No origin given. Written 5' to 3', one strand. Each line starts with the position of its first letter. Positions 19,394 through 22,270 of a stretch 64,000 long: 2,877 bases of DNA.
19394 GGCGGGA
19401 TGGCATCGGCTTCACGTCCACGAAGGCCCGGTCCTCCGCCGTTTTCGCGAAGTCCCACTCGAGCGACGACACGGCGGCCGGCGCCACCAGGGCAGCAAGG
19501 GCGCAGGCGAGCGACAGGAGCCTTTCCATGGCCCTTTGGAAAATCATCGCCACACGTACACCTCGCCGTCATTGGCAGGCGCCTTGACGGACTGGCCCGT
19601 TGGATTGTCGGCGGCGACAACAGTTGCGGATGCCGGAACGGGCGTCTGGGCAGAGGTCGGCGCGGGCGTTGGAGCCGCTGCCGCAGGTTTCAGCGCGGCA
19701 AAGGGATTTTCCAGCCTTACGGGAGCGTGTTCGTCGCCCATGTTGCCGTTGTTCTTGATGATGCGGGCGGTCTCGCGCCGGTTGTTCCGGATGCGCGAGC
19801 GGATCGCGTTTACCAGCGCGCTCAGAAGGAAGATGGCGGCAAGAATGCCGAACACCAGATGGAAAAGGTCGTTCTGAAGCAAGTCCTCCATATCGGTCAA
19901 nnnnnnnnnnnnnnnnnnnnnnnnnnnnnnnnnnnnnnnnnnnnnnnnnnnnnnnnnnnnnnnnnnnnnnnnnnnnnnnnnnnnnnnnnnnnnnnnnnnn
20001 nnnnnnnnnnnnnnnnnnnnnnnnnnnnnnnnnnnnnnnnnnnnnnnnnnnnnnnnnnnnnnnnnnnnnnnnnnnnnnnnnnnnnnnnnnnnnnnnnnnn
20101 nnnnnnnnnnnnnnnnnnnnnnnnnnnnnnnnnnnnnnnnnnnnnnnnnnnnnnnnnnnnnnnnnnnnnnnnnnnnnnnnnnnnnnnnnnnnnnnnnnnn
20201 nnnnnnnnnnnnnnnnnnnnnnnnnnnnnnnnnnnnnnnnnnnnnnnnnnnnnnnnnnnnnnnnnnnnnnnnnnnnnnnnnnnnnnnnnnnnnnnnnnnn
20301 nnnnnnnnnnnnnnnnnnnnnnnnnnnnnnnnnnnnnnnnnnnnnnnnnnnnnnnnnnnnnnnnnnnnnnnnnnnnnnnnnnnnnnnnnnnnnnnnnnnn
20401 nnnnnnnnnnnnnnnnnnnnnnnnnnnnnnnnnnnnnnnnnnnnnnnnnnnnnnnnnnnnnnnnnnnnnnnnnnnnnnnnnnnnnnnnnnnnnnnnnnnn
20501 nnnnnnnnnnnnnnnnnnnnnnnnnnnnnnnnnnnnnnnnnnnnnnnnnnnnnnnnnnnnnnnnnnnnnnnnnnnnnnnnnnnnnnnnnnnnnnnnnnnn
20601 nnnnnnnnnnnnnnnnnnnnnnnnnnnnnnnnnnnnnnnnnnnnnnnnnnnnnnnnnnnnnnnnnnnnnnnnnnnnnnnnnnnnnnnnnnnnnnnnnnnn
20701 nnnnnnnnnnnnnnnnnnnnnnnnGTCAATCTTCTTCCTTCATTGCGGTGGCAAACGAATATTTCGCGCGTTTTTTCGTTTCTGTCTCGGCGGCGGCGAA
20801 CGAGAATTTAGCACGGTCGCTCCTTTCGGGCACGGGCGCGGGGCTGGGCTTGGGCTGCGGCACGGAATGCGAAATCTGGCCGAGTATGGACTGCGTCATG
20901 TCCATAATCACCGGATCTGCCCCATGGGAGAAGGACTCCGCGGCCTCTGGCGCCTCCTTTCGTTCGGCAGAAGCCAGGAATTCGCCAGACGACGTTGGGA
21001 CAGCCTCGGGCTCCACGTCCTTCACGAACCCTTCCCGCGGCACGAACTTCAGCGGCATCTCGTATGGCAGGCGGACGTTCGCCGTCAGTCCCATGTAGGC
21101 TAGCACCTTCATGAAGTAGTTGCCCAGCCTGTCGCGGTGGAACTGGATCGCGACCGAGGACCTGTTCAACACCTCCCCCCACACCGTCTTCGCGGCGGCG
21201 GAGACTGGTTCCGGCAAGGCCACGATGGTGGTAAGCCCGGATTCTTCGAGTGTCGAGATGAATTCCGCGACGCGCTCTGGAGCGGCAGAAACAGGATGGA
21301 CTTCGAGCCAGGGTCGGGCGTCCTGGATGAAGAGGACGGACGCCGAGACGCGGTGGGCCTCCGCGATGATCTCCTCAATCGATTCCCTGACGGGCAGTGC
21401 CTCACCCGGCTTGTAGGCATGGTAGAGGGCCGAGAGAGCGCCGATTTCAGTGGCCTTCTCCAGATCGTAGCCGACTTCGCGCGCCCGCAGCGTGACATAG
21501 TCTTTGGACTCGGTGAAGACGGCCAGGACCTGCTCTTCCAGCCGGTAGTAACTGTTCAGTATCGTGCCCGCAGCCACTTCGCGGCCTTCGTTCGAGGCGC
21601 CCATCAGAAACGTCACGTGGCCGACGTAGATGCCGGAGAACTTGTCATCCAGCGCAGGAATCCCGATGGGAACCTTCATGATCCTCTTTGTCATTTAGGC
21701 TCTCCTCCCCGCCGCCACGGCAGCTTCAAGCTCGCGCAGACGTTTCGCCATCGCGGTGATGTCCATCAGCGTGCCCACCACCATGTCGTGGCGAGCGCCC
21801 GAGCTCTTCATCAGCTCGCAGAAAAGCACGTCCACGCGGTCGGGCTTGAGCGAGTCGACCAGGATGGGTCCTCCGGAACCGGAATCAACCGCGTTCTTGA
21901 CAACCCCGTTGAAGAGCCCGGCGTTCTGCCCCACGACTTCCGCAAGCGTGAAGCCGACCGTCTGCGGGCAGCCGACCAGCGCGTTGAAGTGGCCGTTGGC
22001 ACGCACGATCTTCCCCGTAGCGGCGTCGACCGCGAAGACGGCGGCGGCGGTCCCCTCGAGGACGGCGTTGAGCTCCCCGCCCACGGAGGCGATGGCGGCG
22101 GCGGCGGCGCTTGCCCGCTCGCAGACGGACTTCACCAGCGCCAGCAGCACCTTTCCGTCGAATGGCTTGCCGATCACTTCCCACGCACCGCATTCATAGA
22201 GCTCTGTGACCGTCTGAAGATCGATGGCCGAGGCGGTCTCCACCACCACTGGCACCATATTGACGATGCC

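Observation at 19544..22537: REC-PAS / pseudo-KaiC / ExeA-ExeB-like module embedded in a polysaccharide operon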

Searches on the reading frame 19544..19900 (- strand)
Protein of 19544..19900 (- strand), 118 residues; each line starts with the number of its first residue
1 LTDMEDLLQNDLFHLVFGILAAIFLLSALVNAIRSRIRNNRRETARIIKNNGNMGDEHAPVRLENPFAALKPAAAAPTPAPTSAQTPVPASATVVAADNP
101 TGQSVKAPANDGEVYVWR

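Call 4: search_protein_families(library=pfam, proteins=[window:19544-19900:-], max_evalue=0.01)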
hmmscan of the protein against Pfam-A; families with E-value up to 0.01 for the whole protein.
window:19544-19900:- (118 aa): 0 families

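Call 5: search_protein_families(library=ncbifam, proteins=[window:19544-19900:-], max_evalue=0.01)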
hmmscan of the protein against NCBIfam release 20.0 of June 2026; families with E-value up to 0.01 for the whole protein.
window:19544-19900:- (118 aa): 1 family
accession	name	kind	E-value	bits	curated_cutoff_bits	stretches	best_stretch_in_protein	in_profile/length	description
NF033761.1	gliding_GltJ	equivalog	0.0033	16.6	450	1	15-108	372-467/671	adventurous gliding motility protein GltJ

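Call 75: search_protein_families(library=pfam, proteins=[window:19544-19888:-], max_evalue=1)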
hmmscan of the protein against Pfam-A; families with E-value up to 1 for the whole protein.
window:19544-19888:- (114 aa): 0 families

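Call 76: search_protein_families(library=padloc, proteins=[window:19544-19888:-], max_evalue=0.01)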
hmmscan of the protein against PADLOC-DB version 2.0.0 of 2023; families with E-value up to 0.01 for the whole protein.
window:19544-19888:- (114 aa): 0 families

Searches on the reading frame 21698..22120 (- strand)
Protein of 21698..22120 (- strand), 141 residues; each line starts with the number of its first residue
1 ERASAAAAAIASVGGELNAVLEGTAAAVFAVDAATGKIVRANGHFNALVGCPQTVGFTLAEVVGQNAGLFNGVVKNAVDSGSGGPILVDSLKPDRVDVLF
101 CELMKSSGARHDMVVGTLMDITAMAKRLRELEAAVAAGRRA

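Call 73: search_solved_structures(query=window:21698-22120:-, max_evalue=10)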
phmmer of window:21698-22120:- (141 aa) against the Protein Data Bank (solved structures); distinct sequences matched with E-value up to 10: 17.
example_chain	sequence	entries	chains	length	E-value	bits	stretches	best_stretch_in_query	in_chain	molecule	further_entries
4q3n_A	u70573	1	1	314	0.00029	24.1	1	47-121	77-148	MGS-M5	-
4lmr_A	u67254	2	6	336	0.00058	23.2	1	49-119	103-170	L-lactate dehydrogenase 1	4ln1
1ez4_A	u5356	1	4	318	0.0014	22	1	49-122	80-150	LACTATE DEHYDROGENASE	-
4m1q_A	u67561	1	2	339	0.0028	21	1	49-121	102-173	L-lactate dehydrogenase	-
1ldn_A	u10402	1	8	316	0.0032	20.8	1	49-121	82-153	L-LACTATE DEHYDROGENASE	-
1ldb_A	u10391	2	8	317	0.0032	20.7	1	49-121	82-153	APO-L-LACTATE DEHYDROGENASE | L-LACTATE DEHYDROGENASE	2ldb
2zqy_A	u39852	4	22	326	0.0051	20.1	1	49-123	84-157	L-lactate dehydrogenase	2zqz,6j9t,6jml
6j9s_A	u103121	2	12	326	0.0071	19.7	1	49-121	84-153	L-lactate dehydrogenase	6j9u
9jlo_A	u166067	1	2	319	0.015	18.6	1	49-122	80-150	L-lactate dehydrogenase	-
3pqd_A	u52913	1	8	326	0.018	18.3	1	49-121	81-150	L-lactate dehydrogenase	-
3pqe_A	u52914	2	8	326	0.018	18.3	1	49-121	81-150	L-lactate dehydrogenase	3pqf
9dq7_P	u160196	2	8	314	0.052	16.9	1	49-122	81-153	L-lactate dehydrogenase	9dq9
1llc_A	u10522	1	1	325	0.27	14.5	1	49-123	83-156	L-LACTATE DEHYDROGENASE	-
2x0i_A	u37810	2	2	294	0.29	14.5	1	48-128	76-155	MALATE DEHYDROGENASE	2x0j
3wsv_A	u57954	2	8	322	0.34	14.2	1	49-128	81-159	L-lactate dehydrogenase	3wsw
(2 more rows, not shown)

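Call 75: search_protein_families(library=pfam, proteins=[window:21698-22120:-], max_evalue=1)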
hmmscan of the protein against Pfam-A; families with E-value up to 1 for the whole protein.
window:21698-22120:- (141 aa): 3 families
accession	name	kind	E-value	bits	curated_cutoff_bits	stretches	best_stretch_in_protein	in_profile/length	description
PF13188.13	PAS_8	-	0.00091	19.5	21.8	1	17-56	3-40/65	PAS domain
PF00989.32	PAS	-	0.0019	18.6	22.6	1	16-53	2-38/113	PAS fold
PF13426.13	PAS_9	-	0.013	16.2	27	1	29-123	4-103/103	PAS domain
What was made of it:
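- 21695..22537 (-): Response-regulator receiver (residues about 20-140) plus a clade-specific C-terminal extension of about 140 aa (possible PAS). There is no output domain. The PAS models are sub-threshold (call 75).
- On PAS domain: PAS_9 scores 16.2 against 27 but covers positions 4-103 of 103 (call 75).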
